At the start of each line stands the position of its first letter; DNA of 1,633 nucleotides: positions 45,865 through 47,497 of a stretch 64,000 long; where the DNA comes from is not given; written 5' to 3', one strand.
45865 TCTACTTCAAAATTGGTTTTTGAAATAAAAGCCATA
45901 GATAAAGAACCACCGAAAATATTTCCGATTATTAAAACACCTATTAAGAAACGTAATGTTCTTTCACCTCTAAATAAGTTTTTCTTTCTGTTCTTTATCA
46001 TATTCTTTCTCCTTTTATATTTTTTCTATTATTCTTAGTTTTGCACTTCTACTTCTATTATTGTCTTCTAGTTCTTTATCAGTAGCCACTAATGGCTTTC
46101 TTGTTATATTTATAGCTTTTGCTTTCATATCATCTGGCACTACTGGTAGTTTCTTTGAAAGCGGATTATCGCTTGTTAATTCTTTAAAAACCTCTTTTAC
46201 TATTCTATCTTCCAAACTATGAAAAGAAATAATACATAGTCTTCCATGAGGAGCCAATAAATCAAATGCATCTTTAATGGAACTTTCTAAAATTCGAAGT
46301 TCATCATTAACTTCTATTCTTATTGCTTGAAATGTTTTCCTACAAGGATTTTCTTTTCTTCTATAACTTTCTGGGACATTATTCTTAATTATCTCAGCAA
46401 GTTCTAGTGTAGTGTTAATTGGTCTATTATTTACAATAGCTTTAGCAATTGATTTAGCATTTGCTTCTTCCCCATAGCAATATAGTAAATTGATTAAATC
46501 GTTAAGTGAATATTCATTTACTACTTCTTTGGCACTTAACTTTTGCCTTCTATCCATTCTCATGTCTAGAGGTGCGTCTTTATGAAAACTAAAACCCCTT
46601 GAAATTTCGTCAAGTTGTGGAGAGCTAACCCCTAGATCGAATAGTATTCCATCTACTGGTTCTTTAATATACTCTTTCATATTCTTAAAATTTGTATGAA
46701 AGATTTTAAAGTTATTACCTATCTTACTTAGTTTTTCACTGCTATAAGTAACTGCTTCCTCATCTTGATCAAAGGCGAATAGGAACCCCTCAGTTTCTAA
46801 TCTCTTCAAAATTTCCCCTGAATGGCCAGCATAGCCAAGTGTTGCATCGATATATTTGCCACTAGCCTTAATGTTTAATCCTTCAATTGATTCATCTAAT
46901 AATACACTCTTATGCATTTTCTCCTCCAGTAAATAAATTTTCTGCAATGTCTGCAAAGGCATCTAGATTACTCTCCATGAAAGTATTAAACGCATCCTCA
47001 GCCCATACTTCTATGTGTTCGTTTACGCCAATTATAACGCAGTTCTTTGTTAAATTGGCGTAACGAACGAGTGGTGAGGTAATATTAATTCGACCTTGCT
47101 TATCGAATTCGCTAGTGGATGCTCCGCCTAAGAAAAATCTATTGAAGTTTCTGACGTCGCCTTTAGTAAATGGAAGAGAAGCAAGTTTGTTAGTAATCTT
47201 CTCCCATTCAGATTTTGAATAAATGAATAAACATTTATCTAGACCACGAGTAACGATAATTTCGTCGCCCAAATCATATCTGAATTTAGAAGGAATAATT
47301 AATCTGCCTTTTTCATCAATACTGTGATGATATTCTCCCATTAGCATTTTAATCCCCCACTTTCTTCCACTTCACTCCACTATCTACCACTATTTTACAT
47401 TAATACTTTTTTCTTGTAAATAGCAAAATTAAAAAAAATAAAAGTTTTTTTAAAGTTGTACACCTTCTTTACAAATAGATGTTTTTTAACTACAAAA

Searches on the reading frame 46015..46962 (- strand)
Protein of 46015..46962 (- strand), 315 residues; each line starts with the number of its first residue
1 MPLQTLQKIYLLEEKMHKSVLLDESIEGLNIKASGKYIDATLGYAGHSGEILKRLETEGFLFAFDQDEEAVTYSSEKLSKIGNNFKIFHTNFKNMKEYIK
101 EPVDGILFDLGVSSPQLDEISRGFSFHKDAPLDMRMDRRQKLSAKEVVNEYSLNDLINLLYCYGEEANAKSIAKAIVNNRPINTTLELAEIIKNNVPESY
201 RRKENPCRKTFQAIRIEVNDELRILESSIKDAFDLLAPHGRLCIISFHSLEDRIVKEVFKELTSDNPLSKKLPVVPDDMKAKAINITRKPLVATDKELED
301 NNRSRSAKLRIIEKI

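Call 69: search_protein_families(library=pfam, proteins=[window:46015-46962:-], max_evalue=0.00001)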
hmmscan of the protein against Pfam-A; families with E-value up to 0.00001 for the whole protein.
window:46015-46962:- (315 aa): 2 families
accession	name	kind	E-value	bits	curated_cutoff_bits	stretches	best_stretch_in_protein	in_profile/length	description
PF01795.25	Methyltransf_5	-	1.1e-114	383.5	27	1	16-315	3-309/309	MraW methylase family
PF06962.18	rRNA_methylase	-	3.8e-07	30.6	22.7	0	62-111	2-53/137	Putative rRNA methylase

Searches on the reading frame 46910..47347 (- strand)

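Call 69: search_protein_families(library=pfam, proteins=[window:46910-47347:-], max_evalue=0.00001)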
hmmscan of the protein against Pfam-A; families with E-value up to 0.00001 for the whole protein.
window:46910-47347:- (145 aa): 1 family
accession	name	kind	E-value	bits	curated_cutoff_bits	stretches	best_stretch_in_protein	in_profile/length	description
PF02381.23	MraZ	-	1.1e-39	134.7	23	2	1-70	1-71/72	MraZ protein, putative antitoxin-like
